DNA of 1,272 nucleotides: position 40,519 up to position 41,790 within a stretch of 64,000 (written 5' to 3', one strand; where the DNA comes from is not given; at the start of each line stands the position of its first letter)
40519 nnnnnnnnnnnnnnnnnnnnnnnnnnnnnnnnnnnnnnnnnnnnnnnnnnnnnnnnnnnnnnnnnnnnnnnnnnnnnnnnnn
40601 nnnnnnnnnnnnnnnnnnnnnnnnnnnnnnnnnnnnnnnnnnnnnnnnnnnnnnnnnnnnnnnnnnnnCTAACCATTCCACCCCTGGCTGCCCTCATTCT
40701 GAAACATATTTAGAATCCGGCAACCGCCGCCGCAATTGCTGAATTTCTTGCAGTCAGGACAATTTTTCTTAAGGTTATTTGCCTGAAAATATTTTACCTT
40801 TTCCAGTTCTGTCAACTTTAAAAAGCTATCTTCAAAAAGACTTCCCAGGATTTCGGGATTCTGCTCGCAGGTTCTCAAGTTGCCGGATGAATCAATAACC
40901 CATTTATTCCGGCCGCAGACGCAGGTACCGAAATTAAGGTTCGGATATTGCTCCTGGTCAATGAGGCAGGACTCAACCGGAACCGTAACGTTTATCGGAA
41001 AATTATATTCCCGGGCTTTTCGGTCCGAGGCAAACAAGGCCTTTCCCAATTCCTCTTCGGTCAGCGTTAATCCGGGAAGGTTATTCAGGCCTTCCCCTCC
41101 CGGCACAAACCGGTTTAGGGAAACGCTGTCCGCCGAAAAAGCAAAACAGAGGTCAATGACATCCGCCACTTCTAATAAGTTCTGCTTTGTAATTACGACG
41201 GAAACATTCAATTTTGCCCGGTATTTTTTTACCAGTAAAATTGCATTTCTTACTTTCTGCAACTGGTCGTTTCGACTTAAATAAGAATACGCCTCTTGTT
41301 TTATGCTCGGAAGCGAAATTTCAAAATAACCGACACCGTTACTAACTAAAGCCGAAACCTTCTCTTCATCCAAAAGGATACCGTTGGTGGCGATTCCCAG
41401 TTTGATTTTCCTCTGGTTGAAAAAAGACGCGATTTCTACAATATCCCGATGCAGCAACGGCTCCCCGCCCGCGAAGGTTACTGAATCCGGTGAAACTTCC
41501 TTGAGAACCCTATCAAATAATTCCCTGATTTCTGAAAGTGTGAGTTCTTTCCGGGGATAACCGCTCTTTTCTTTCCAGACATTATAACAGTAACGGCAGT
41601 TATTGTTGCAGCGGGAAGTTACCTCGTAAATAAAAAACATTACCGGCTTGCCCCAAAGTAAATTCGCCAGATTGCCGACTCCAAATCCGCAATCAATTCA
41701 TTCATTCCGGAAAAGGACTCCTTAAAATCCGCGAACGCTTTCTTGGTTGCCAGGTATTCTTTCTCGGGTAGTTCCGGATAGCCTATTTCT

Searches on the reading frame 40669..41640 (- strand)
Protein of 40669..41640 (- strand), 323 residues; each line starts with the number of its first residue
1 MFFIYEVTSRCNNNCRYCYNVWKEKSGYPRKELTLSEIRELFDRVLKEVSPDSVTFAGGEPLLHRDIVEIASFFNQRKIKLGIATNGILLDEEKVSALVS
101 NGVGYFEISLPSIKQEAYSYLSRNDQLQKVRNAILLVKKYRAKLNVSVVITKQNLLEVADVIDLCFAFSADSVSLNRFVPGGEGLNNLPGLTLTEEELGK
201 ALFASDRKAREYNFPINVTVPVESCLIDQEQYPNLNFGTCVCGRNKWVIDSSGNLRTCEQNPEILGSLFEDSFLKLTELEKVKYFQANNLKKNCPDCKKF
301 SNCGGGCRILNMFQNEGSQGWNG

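Call 31: search_protein_families(library=ncbifam, proteins=[window:40669-41640:-], max_evalue=0.001)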
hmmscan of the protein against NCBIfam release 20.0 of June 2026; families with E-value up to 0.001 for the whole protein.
window:40669-41640:- (323 aa): 85 families (the best 25 are shown)
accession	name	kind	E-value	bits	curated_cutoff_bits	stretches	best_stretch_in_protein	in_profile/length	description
TIGR04055.1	rSAM_NirJ2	equivalog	2.3e-27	96.4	500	1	5-317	4-313/326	putative heme d1 biosynthesis radical SAM protein NirJ2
TIGR04303.1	GeoRSP_rSAM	equivalog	3.8e-27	95.7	400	1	6-308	10-307/325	GeoRSP system radical SAM/SPASM protein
TIGR04133.1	rSAM_w_lipo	hypoth_equivalog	8.7e-26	90.7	425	1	3-308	26-332/350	TIGR04133 family radical SAM/SPASM protein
TIGR02666.1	moaA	equivalog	3.7e-25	88.6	284.05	1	7-165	16-180/336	GTP 3',8-cyclase MoaA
TIGR04545.1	rSAM_ahbD_hemeb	equivalog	6.1e-25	88.4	500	1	4-185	3-182/339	heme b synthase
TIGR04317.1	W_rSAM_matur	equivalog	1.6e-24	86.7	380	1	5-185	8-191/349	tungsten cofactor oxidoreductase radical SAM maturase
TIGR04051.1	rSAM_NirJ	equivalog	6e-24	84.7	515.45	1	4-184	5-182/354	heme d1 biosynthesis radical SAM protein NirJ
TIGR04054.1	rSAM_NirJ1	equivalog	2e-23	82.7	650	1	4-185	39-217/387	putative heme d1 biosynthesis radical SAM protein NirJ1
TIGR02109.1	PQQ_syn_pqqE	equivalog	3.6e-23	82.1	381.35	1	3-309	9-314/358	pyrroloquinoline quinone biosynthesis protein PqqE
TIGR02668.1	moaA_archaeal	equivalog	3.7e-23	82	325.25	1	6-200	15-208/303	GTP 3',8-cyclase MoaA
NF001199.0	PRK00164.2-1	equivalog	9e-22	77.6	231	1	6-166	17-176/308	GTP 3',8-cyclase MoaA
TIGR04340.1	rSAM_ACGX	hypoth_equivalog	1.4e-21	77.1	400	1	3-183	5-187/341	radical SAM/SPASM domain protein, ACGX system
TIGR04546.1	rSAM_ahbC_deAc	equivalog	1.6e-21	76.6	650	1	4-185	42-220/390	12,18-didecarboxysiroheme deacetylase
NF038283.1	viperin_w_prok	equivalog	3.2e-21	75.7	180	1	5-157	6-169/281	viperin family antiviral radical SAM protein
TIGR04347.1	pseudo_SAM_Halo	equivalog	4.2e-20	72.4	525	1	4-173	41-207/390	TIGR04347 family pseudo-SAM/SPASM protein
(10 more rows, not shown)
